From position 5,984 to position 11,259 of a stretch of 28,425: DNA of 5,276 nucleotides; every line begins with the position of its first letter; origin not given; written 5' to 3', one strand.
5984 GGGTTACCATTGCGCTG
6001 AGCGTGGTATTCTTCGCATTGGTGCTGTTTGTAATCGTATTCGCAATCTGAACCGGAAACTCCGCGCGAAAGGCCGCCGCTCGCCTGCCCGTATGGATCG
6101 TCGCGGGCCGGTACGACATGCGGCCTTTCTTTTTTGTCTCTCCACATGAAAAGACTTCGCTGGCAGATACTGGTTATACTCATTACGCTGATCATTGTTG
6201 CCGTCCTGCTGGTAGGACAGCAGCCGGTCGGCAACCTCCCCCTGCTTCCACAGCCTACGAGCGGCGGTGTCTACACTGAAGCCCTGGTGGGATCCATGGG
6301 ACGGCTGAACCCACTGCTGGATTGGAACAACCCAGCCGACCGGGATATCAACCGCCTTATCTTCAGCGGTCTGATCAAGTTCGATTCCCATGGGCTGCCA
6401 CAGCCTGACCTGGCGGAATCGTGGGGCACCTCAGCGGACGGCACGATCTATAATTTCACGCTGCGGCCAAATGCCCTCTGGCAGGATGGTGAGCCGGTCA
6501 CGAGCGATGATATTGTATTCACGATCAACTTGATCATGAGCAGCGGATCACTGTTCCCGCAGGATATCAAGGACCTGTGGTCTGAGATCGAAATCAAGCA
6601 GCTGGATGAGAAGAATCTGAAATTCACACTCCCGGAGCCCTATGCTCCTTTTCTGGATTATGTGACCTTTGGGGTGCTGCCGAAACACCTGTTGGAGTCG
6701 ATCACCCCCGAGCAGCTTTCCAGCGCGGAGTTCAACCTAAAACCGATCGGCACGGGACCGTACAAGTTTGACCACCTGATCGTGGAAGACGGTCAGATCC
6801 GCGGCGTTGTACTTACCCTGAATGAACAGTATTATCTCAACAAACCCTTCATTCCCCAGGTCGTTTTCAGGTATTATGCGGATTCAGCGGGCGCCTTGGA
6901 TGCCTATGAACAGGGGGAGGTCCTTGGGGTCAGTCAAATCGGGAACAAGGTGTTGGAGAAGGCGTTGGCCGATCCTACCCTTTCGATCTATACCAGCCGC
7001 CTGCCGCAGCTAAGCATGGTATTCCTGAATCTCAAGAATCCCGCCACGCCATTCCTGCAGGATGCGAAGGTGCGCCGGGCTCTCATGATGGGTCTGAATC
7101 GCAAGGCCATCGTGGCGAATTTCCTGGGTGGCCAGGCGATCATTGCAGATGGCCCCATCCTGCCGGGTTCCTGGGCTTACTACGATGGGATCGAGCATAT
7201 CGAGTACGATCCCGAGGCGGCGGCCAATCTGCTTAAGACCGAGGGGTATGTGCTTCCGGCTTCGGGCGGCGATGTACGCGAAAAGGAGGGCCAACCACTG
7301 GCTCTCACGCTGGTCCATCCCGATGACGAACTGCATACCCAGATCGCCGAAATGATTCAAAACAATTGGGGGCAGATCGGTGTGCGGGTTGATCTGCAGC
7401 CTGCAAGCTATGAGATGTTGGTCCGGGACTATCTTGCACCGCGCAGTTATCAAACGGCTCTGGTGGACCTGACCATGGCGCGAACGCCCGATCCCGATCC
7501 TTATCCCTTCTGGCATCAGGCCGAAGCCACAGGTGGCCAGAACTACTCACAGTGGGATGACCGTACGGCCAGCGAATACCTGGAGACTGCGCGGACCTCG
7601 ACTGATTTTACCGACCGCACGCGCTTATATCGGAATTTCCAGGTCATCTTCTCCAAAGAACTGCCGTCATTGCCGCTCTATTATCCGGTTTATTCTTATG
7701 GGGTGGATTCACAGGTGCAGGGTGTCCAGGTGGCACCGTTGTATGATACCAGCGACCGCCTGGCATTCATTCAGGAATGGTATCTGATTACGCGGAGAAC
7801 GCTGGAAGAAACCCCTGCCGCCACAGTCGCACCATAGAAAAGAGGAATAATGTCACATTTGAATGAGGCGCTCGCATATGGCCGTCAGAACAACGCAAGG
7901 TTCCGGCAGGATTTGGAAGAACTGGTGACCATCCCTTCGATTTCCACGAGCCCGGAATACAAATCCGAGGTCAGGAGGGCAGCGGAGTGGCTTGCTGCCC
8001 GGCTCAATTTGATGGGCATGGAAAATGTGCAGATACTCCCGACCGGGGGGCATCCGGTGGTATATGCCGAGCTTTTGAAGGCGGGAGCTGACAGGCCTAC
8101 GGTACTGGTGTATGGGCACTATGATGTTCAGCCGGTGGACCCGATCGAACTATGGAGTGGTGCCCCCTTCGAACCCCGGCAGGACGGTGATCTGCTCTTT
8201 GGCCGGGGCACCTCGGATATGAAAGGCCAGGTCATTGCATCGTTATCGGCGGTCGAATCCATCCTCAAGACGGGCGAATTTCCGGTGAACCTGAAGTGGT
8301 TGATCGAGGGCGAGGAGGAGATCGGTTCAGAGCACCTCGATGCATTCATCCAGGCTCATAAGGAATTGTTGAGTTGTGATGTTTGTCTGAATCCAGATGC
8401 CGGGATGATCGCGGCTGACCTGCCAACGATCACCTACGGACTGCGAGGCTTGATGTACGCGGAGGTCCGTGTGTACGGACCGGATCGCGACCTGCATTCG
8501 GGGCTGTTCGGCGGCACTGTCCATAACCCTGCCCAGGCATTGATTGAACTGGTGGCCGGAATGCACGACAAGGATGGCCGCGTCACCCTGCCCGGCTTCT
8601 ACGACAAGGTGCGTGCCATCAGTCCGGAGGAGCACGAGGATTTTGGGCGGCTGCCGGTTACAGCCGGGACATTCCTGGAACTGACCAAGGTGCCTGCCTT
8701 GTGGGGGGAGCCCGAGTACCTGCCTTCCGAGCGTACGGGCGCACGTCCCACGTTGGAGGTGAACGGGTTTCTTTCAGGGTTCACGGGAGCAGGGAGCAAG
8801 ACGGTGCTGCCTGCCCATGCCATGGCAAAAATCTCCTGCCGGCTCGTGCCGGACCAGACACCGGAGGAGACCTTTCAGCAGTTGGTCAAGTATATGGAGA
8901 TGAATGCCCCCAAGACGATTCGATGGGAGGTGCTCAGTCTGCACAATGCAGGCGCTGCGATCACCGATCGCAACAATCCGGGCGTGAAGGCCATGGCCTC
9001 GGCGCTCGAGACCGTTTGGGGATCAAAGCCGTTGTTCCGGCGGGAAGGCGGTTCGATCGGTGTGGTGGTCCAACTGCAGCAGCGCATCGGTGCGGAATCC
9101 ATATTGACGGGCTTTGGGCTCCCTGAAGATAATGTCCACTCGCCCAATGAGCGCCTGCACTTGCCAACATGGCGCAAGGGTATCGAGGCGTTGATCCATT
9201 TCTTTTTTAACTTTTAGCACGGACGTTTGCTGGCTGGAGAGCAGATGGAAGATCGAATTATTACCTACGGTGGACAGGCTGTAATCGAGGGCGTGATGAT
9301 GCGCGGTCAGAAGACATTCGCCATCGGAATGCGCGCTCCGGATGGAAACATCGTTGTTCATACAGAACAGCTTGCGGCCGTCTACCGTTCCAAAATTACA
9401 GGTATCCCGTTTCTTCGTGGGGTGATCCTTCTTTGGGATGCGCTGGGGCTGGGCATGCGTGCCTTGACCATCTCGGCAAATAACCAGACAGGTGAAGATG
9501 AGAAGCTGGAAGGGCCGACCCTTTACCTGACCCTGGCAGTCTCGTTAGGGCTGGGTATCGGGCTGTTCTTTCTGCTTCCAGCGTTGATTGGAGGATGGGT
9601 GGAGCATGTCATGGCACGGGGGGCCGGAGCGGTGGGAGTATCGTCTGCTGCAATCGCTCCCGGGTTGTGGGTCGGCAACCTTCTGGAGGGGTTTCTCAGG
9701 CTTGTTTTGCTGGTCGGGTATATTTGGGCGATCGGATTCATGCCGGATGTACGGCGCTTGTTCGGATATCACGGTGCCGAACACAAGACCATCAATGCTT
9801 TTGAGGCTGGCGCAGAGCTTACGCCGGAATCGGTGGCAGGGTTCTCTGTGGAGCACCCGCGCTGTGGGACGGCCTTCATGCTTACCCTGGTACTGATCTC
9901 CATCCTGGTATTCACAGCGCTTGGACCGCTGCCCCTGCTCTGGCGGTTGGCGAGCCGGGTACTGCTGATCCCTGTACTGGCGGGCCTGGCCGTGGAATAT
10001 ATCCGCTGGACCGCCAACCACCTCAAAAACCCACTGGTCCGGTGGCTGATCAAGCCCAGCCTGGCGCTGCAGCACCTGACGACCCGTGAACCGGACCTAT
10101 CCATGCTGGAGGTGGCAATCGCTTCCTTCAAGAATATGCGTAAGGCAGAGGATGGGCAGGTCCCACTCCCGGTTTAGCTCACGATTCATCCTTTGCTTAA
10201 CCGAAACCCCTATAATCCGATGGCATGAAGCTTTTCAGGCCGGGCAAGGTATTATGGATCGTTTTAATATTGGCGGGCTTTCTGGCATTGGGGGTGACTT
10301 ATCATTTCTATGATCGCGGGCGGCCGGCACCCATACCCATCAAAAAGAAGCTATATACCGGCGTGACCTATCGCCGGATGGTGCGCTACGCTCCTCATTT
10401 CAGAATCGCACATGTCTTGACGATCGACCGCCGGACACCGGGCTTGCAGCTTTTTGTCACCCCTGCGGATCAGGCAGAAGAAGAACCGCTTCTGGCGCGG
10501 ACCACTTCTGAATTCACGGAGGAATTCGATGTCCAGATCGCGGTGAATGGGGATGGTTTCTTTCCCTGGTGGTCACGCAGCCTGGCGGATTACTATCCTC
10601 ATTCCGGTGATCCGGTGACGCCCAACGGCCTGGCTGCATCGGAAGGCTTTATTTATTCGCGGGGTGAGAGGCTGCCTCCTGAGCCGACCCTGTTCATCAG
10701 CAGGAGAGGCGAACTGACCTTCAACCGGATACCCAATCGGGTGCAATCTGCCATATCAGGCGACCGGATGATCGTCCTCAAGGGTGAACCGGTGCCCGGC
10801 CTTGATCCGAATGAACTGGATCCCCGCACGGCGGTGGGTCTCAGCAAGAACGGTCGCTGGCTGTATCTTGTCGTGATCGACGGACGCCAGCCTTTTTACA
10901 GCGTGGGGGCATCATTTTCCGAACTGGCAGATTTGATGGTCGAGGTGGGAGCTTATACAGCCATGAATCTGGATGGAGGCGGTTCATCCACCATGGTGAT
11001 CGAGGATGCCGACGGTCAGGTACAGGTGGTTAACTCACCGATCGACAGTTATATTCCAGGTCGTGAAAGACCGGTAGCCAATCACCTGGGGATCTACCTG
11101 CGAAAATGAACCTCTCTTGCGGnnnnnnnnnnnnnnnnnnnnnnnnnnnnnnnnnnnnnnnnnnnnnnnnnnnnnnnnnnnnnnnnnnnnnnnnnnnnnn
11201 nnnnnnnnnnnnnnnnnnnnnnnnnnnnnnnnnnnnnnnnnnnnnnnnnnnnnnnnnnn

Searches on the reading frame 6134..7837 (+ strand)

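Call 14: search_protein_families(library=pfam, proteins=[window:6134-7837:+], max_evalue=0.00001)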
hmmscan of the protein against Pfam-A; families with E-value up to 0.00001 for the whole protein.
window:6134-7837:+ (567 aa): 1 family
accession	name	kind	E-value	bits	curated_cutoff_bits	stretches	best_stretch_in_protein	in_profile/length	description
PF00496.27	SBP_bac_5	-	2.8e-72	244.3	32.4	1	89-460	2-359/368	Bacterial extracellular solute-binding proteins, family 5 Middle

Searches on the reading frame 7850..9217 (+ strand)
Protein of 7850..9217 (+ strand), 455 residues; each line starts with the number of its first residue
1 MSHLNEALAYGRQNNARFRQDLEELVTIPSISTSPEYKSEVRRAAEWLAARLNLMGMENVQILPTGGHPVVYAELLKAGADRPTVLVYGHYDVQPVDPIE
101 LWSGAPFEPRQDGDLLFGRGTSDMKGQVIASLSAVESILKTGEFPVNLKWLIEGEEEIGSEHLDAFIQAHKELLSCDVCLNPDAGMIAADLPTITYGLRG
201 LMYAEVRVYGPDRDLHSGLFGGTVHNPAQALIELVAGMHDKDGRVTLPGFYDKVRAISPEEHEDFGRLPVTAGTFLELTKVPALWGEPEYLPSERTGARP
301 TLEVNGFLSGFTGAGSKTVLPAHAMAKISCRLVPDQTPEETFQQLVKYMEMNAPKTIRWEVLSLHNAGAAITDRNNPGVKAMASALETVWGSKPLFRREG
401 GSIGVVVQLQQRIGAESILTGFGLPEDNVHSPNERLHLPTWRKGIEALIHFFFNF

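Call 14: search_protein_families(library=pfam, proteins=[window:7850-9217:+], max_evalue=0.00001)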
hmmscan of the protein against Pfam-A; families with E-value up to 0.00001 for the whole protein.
window:7850-9217:+ (455 aa): 2 families
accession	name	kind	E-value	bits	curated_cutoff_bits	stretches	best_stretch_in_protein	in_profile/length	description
PF01546.33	Peptidase_M20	-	2.6e-25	90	24.6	1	86-451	1-203/206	Peptidase family M20/M25/M40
PF07687.19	M20_dimer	-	9.6e-16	58.1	21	1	196-355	1-105/107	Peptidase dimerisation domain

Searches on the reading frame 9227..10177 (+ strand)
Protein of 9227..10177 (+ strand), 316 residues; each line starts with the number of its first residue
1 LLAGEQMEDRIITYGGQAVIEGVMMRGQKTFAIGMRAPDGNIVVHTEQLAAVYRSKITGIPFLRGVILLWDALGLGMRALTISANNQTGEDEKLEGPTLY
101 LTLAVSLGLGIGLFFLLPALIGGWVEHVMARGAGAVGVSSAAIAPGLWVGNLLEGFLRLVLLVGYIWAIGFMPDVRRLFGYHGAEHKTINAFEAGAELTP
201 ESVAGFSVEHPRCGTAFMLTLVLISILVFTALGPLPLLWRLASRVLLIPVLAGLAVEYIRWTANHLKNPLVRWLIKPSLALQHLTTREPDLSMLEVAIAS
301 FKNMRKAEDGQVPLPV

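Call 14: search_protein_families(library=pfam, proteins=[window:9227-10177:+], max_evalue=0.00001)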
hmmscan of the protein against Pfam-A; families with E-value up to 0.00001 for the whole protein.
window:9227-10177:+ (316 aa): 1 family
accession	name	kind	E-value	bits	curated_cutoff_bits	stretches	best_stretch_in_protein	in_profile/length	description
PF07136.16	DUF1385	-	2.8e-78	262.8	22.1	1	60-305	1-225/227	Protein of unknown function (DUF1385)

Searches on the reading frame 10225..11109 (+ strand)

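Call 14: search_protein_families(library=pfam, proteins=[window:10225-11109:+], max_evalue=0.00001)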
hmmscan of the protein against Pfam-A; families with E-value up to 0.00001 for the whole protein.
window:10225-11109:+ (294 aa): 1 family
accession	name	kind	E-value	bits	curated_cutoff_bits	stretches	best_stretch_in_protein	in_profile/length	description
PF09992.14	NAGPA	-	1.4e-32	113.7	25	1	103-291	3-169/169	Phosphodiester glycosidase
